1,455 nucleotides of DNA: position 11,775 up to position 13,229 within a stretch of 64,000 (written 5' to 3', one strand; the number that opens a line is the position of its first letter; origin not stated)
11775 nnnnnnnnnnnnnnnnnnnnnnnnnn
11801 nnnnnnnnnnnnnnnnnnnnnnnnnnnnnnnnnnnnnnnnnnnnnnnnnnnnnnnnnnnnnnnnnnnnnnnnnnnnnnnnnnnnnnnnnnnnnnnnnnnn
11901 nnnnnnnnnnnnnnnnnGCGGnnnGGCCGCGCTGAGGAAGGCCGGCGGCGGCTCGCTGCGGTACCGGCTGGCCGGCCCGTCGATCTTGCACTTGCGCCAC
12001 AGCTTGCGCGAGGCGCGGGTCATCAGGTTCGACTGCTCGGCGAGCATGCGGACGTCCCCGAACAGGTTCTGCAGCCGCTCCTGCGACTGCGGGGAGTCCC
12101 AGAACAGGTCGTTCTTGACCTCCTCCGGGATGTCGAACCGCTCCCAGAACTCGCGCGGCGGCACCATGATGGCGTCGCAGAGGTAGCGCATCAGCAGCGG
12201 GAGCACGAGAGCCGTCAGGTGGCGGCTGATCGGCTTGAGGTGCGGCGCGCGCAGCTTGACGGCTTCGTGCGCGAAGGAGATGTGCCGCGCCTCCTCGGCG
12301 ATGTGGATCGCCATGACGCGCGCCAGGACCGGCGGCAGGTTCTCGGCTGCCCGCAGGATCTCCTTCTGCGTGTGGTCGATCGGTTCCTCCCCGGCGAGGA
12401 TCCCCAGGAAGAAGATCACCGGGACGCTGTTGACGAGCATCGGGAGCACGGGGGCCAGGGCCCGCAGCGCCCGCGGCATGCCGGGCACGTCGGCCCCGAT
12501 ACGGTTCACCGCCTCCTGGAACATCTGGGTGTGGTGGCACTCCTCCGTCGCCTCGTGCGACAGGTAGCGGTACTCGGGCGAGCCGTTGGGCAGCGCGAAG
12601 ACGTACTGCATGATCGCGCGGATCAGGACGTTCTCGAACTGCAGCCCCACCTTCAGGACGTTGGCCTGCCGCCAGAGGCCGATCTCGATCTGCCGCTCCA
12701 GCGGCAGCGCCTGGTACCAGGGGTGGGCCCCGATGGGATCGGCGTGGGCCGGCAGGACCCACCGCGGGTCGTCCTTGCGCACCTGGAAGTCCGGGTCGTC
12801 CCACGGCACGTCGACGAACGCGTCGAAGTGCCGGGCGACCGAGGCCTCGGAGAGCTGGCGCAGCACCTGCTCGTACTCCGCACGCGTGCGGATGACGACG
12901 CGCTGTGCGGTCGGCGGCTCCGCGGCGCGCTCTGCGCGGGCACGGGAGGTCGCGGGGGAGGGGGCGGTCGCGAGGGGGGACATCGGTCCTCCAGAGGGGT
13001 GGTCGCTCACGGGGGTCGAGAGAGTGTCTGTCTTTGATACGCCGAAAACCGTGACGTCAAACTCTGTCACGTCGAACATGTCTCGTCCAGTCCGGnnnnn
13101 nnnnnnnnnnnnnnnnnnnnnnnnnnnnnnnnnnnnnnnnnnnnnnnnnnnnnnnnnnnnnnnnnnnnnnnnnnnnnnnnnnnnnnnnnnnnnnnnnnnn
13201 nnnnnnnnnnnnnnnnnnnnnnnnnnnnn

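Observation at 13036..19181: Recurrent 50-bp operator architecture (four GTGAC-type pentamers on a strict 15-bp period) in front of three neighbouring operons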

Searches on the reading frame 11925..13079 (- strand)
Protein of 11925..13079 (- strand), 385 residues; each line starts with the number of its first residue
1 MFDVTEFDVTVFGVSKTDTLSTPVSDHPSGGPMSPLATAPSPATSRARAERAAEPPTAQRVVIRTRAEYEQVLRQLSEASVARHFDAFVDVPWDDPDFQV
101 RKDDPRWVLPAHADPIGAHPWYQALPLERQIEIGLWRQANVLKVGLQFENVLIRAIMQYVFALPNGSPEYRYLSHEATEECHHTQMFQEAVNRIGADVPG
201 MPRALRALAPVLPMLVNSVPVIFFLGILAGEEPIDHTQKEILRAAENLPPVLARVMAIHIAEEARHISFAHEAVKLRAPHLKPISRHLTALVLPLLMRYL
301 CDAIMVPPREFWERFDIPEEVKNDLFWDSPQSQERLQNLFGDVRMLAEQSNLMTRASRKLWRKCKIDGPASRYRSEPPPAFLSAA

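Call 12: search_protein_families(library=pfam, proteins=[window:11925-13079:-], max_evalue=0.01)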
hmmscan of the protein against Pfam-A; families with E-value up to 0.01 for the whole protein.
window:11925-13079:- (385 aa): 1 family
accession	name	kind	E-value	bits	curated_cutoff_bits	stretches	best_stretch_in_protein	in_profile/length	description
PF11583.14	AurF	-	1.6e-104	349.5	29.6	1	67-349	2-280/282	P-aminobenzoate N-oxygenase AurF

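Call 18: find_homologous_proteins(query=window:11925-12983:-, max_evalue=1e-30)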
Query window:11925-12983:- (353 aa): 2952 proteins with E <= 1e-30 among 8000 candidates; the best 120 are listed.
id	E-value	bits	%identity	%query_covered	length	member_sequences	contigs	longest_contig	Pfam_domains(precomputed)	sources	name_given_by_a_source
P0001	1.6e-234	795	100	100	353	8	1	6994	PF11583.15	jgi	-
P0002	5.4e-195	665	88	92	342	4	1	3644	PF11583.15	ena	-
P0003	4.6e-179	613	81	93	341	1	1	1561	PF11583.15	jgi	jgi:hypothetical protein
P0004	4.0e-168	577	78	90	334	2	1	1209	PF11583.15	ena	-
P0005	9.9e-167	572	75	95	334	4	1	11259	PF11583.15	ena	-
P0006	2.1e-166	571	72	100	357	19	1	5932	PF11583.15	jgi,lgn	jgi:hypothetical protein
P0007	4.8e-164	564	71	100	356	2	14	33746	PF11583.15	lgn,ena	-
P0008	4.7e-160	551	75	91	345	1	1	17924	PF11583.15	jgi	jgi:hypothetical protein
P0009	9.1e-159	546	73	91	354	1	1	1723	PF11583.15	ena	-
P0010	1.2e-158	546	74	91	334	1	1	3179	PF11583.15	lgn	-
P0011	2.2e-158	545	71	99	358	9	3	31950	PF11583.15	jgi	-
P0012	1.2e-157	543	73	91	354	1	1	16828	PF11583.15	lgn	-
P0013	4.4e-157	541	61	62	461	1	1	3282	PF11583.15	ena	-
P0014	5.9e-157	540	74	91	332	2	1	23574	PF11583.15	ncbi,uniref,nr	ncbi:AurF N-oxygenase family protein [Nocardioides stalactiti]|uniref:AurF N-oxygenase family protei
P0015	1.2e-156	539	73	91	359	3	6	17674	PF11583.15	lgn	-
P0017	4.6e-156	537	69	98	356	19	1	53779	PF11583.15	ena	-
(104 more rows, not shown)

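Call 20: find_related_loci(query=A1, collection=genome_contigs, flank=10000)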
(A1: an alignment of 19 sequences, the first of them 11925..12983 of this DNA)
Query A1 (353 aa) in genome_contigs; peptide patterns used: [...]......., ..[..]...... (x = any residue, [..] = any of these).
600 stretches matched a pattern (row limit reached: there are more); 594 encode a relative of the query (tblastn E <= 1e-3); the best 80 are kept; 80 distinct loci.
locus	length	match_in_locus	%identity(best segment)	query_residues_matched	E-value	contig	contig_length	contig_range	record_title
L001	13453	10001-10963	68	33-353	4e-153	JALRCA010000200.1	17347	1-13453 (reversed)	MAG: Aeromicrobium sp. isolate HQM.2 HQM_1200207, whole genome shotgun sequence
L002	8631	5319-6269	65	36-352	6e-148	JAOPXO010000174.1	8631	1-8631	MAG: Aeromicrobium sp. isolate RYN_203 scaffold_2463356, whole genome shotgun sequence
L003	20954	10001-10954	67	33-349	5e-146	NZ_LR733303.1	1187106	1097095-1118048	Aeromicrobium sp. 9AM isolate Aeromicrobium sp. 9AM, whole genome shotgun sequence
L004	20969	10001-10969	65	31-353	3e-145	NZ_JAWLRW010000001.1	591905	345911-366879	Rhodococcus sp. IEGM 1408 NODE_1_length_591905_cov_381.835846, whole genome shotgun sequence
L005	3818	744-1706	62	32-352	4e-149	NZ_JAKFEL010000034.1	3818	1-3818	MAG: Aeromicrobium sp. isolate LC072 contig-124_19071, whole genome shotgun sequence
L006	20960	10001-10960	65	33-351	2e-144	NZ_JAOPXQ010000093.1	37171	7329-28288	MAG: Aeromicrobium sp. isolate RYN_205 scaffold_3061459, whole genome shotgun sequence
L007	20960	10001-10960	65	33-351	5e-144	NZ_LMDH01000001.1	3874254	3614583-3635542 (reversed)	Aeromicrobium sp. Root344 contig_1, whole genome shotgun sequence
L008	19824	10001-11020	63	9-349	5e-144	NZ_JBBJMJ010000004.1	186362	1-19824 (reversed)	MAG: Aeromicrobium sp. isolate RUP_SRG_35 NODE_69_length_186362_cov_11.730359, whole genome shotgun sequence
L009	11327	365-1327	62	32-352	1e-143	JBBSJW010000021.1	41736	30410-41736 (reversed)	MAG: Propionibacteriales bacterium isolate LS4_metabat2.143 LS4_metabat2.143_K_3305302_L_41736_cov_12.0108, whole genome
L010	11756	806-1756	64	33-349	3e-142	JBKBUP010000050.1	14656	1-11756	MAG: Dietzia sp. isolate 21H_023.bin.71 NODE_50_length_14656_cov_20.576651, whole genome shotgun sequence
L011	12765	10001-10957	63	34-353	5e-141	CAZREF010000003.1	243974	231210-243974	MAG TPA_asm: uncultured Aeromicrobium sp. isolate binchicken_co237_94 genome assembly, contig: NODE_45_length_243974_cov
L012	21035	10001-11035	61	9-349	2e-140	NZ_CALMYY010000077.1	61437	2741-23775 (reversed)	MAG: uncultured Dietzia sp. isolate SRR2107215_bin.34_CONCOCT_v1.1_MAG ERZ794924.137, whole genome shotgun sequence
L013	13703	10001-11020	60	6-346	4e-140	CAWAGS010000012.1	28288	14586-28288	MAG: uncultured Actinomycetota bacterium isolate MFD02581.bin.2.210 genome assembly, contig: contig_18324, whole genome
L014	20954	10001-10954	66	33-349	6e-140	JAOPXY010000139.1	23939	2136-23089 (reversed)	MAG: Aeromicrobium sp. isolate RYN_213 scaffold_1655588, whole genome shotgun sequence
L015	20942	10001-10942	63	36-349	2e-138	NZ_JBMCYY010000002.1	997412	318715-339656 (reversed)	Nocardioides sp. CPCC 205120 Scaffold2_1, whole genome shotgun sequence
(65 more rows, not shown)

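Call 25: find_encoding_contigs(protein=P0005, flank=10000, max_places=3)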
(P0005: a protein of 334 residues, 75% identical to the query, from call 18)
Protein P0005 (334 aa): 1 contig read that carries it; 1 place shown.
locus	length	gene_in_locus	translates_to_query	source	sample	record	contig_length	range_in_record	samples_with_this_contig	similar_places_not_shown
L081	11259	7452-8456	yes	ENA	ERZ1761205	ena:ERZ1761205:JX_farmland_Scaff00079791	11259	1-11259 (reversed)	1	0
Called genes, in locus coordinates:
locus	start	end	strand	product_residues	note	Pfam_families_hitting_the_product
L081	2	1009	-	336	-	?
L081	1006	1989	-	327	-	PF02470:MlaD, PF11887:Mce4_CUP1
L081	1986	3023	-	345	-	PF02470:MlaD, PF11887:Mce4_CUP1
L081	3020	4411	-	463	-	PF02470:MlaD, PF11887:Mce4_CUP1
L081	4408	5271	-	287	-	PF02405:MlaE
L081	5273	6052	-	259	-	PF02405:MlaE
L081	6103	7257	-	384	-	PF12146:Hydrolase_4, PF00561:Abhydrolase_1, PF00975:Thioesterase (weak), PF06821:Ser_hydrolase (faint), PF12697:Abhydrolase_6, PF00756:Esterase (faint), PF08386:Abhydrolase_4 (weak)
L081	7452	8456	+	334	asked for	PF11583:AurF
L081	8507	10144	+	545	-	PF12838:Fer4_7 (weak), PF00037:Fer4 (weak), PF07992:Pyr_redox_2, PF13450:NAD_binding_8 (weak)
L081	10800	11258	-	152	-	?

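Call 26: find_encoding_contigs(protein=P0008, flank=10000, max_places=3)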
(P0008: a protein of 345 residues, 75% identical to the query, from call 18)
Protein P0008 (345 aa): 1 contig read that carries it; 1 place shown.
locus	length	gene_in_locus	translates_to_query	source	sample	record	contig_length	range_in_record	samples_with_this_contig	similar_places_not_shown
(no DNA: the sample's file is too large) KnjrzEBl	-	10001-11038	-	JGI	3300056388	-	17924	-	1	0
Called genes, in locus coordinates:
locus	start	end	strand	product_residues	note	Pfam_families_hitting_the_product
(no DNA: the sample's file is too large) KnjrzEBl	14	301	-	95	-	-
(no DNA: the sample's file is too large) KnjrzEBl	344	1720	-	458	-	PF03109:ABC1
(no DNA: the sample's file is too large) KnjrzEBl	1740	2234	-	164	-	PF03061:4HBT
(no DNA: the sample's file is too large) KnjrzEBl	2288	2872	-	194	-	PF00440:TetR_N, PF17932:TetR_C_24 (weak)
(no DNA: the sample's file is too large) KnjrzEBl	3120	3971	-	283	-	PF00106:adh_short, PF08659:KR, PF13561:adh_short_C2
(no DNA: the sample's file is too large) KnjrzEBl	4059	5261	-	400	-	PF07859:Abhydrolase_3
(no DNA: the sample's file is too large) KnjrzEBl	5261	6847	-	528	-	PF00743:FMO-like (weak), PF07992:Pyr_redox_2, PF13450:NAD_binding_8, PF13738:Pyr_redox_3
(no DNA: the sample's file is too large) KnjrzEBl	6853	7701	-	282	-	PF10118:Metal_hydrol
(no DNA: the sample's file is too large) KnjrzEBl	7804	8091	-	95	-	PF01527:HTH_Tnp_1, PF13384:HTH_23 (weak)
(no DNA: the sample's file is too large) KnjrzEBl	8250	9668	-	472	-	PF00501:AMP-binding, PF13193:AMP-binding_C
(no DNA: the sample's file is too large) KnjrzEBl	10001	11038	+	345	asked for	PF11583:AurF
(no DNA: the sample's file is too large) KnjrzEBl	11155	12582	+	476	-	?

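Call 27: find_encoding_contigs(protein=P0007, flank=10000, max_places=3)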
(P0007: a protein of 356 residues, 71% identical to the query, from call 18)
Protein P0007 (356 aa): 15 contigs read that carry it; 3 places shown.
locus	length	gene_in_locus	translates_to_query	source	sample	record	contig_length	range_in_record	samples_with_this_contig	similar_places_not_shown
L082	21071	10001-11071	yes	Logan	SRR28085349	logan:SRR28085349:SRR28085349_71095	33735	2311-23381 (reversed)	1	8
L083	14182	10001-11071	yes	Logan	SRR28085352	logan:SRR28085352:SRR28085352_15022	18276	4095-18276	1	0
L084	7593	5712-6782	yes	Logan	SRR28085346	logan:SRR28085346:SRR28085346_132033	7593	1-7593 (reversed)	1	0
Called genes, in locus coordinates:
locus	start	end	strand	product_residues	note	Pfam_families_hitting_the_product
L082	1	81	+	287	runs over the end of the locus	PF02405:MlaE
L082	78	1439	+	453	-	PF02470:MlaD, PF11887:Mce4_CUP1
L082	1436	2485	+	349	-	PF02470:MlaD, PF11887:Mce4_CUP1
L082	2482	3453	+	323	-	PF02470:MlaD, PF11887:Mce4_CUP1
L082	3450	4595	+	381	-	PF02470:MlaD, PF11887:Mce4_CUP1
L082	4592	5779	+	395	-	PF02470:MlaD, PF11887:Mce4_CUP1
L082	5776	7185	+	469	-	PF02470:MlaD, PF11887:Mce4_CUP1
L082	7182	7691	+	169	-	-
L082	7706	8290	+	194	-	-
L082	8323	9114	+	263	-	PF00376:MerR (weak), PF13411:MerR_1, PF09278:MerR-DNA-bind (weak)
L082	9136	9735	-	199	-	PF00440:TetR_N, PF17932:TetR_C_24 (faint)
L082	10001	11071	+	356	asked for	PF11583:AurF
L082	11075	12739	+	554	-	PF12838:Fer4_7, PF13187:Fer4_9 (weak), PF00037:Fer4, PF12837:Fer4_6 (weak), PF13237:Fer4_10 (weak), PF01494:FAD_binding_3 (weak), PF07992:Pyr_redox_2, PF13450:NAD_binding_8 (weak), +1 more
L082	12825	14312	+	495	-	PF00743:FMO-like, PF01266:DAO (weak), PF07992:Pyr_redox_2, PF13434:Lys_Orn_oxgnase (faint), PF13450:NAD_binding_8, PF13738:Pyr_redox_3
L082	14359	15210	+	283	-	PF00106:adh_short, PF08659:KR, PF13561:adh_short_C2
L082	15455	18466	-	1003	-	PF04851:ResIII, PF00270:DEAD, PF00271:Helicase_C (weak)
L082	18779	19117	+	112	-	-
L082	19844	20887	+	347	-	PF13830:DUF4192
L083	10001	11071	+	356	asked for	PF11583:AurF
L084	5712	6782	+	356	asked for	PF11583:AurF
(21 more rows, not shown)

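Call 38: find_encoding_contigs(protein=P0002, flank=10000, max_places=3)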
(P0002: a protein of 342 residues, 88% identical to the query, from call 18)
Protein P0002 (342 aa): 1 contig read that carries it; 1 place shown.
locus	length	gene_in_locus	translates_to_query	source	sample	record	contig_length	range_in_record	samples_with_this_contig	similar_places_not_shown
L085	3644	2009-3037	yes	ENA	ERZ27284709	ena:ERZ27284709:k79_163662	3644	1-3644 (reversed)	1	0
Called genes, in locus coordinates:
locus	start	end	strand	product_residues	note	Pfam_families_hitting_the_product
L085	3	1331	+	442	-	?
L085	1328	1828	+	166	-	-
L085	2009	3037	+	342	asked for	PF11583:AurF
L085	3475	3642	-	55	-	?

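Call 39: find_encoding_contigs(protein=P0003, flank=10000, max_places=3)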
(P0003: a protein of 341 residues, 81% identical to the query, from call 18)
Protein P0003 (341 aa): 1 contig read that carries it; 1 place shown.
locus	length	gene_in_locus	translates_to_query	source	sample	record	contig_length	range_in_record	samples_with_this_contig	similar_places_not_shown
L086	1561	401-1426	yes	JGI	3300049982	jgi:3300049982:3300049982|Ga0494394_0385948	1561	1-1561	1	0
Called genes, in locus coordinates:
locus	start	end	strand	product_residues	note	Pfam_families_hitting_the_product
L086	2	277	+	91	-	?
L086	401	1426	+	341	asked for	PF11583:AurF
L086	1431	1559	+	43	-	?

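Call 43: find_encoding_contigs(protein=P0011, flank=10000, max_places=2)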
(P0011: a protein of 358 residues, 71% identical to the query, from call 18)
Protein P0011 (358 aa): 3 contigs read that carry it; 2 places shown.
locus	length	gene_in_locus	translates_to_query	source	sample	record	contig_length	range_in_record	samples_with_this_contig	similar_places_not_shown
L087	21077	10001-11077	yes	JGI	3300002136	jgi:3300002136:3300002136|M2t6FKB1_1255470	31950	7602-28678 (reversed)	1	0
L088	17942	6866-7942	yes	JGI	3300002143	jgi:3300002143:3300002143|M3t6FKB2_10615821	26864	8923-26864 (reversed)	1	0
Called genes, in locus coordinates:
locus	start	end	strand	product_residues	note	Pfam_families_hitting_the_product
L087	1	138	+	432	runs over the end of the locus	PF00067:p450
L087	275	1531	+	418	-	PF00067:p450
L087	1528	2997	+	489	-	PF13458:Peripla_BP_6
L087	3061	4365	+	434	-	PF00067:p450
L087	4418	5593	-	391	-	PF00067:p450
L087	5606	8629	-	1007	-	PF03176:MMPL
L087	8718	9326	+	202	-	PF00440:TetR_N, PF17932:TetR_C_24 (weak)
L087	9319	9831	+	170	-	PF03061:4HBT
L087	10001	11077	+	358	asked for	PF11583:AurF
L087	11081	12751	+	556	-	PF12838:Fer4_7, PF13187:Fer4_9 (weak), PF00037:Fer4, PF12837:Fer4_6 (weak), PF13237:Fer4_10 (weak), PF01494:FAD_binding_3 (weak), PF07992:Pyr_redox_2, PF13450:NAD_binding_8 (weak), +1 more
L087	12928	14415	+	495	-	PF00743:FMO-like, PF01266:DAO (weak), PF07992:Pyr_redox_2, PF13450:NAD_binding_8, PF13738:Pyr_redox_3, PF13434:Lys_Orn_oxgnase (weak)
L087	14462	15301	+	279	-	PF00106:adh_short, PF08659:KR, PF13561:adh_short_C2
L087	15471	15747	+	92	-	-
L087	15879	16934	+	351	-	PF00561:Abhydrolase_1, PF12146:Hydrolase_4, PF06821:Ser_hydrolase (faint), PF08386:Abhydrolase_4 (faint), PF12697:Abhydrolase_6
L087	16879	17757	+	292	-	PF02405:MlaE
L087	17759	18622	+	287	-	PF02405:MlaE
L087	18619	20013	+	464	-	PF02470:MlaD, PF11887:Mce4_CUP1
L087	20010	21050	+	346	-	PF02470:MlaD, PF11887:Mce4_CUP1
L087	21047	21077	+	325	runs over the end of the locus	PF02470:MlaD, PF11887:Mce4_CUP1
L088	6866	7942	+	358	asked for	PF11583:AurF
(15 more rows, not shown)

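Call 44: find_encoding_contigs(protein=P0012, flank=10000, max_places=2)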
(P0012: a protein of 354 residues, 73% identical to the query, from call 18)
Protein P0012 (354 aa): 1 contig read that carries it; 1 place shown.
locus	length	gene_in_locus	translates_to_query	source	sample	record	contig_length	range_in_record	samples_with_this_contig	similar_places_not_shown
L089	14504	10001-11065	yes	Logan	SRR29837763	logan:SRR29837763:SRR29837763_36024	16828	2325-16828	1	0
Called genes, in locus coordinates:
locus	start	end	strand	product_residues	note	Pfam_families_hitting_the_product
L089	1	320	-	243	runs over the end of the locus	PF21943:TetR_C_46 (faint), PF00440:TetR_N, PF19344:TetR_C_32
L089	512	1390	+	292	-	PF10118:Metal_hydrol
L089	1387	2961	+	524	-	PF00743:FMO-like (weak), PF07992:Pyr_redox_2, PF13450:NAD_binding_8, PF13738:Pyr_redox_3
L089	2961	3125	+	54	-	-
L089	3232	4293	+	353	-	PF20434:BD-FAE, PF07859:Abhydrolase_3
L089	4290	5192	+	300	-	PF00106:adh_short, PF08659:KR, PF13561:adh_short_C2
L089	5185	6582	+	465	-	PF03109:ABC1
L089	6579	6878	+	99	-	-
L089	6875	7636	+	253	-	PF01135:PCMT (weak), PF01209:Ubie_methyltran, PF13489:Methyltransf_23, PF13847:Methyltransf_31, PF08241:Methyltransf_11, PF08242:Methyltransf_12, PF13649:Methyltransf_25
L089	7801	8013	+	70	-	-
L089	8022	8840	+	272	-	-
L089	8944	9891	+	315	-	PF00106:adh_short, PF08659:KR, PF13561:adh_short_C2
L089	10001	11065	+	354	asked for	PF11583:AurF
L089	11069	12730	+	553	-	PF12838:Fer4_7, PF13187:Fer4_9 (weak), PF00037:Fer4, PF12797:Fer4_2 (weak), PF12837:Fer4_6 (weak), PF13237:Fer4_10 (weak), PF07992:Pyr_redox_2, PF13450:NAD_binding_8 (weak), +1 more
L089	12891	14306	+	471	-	PF00743:FMO-like, PF13450:NAD_binding_8 (faint), PF13738:Pyr_redox_3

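Call 45: find_encoding_contigs(protein=P0017, flank=10000, max_places=2)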
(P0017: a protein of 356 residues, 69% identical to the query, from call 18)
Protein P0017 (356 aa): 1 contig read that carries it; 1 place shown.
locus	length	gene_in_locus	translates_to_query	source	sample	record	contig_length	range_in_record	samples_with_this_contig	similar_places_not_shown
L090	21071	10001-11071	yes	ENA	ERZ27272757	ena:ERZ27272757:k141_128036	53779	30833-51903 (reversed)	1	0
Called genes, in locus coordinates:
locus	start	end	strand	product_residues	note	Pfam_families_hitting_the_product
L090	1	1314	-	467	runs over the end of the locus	PF02470:MlaD, PF11887:Mce4_CUP1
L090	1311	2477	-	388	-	PF02470:MlaD, PF11887:Mce4_CUP1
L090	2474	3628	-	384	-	PF02470:MlaD, PF11887:Mce4_CUP1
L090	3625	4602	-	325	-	PF02470:MlaD, PF11887:Mce4_CUP1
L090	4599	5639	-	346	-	PF02470:MlaD, PF11887:Mce4_CUP1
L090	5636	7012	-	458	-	PF02470:MlaD, PF11887:Mce4_CUP1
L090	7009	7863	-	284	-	PF02405:MlaE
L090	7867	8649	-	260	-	PF02405:MlaE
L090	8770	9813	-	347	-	PF12146:Hydrolase_4, PF00561:Abhydrolase_1, PF00975:Thioesterase (weak), PF06821:Ser_hydrolase (faint), PF12697:Abhydrolase_6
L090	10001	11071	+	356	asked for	PF11583:AurF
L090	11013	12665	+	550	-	PF12838:Fer4_7, PF13187:Fer4_9 (weak), PF00037:Fer4, PF12797:Fer4_2 (weak), PF12837:Fer4_6 (weak), PF13237:Fer4_10 (weak), PF01494:FAD_binding_3 (weak), PF07992:Pyr_redox_2, +3 more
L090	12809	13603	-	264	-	PF13411:MerR_1, PF09278:MerR-DNA-bind (weak)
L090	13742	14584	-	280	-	PF00106:adh_short, PF08659:KR, PF13561:adh_short_C2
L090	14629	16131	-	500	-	PF00743:FMO-like, PF01266:DAO (weak), PF07992:Pyr_redox_2, PF13434:Lys_Orn_oxgnase (faint), PF13450:NAD_binding_8, PF13738:Pyr_redox_3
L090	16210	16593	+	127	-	-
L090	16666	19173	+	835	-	PF00067:p450, PF00175:NAD_binding_1 (faint), PF00111:Fer2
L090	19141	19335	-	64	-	PF00440:TetR_N (weak)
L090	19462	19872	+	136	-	-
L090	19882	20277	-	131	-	PF01850:PIN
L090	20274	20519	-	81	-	PF02604:PhdYeFM_antitox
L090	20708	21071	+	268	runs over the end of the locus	PF01872:RibD_C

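Call 50: search_protein_families(library=ncbifam, proteins=[window:11925-12983:-], max_evalue=0.001)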
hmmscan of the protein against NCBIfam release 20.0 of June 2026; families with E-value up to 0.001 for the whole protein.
window:11925-12983:- (353 aa): 0 families
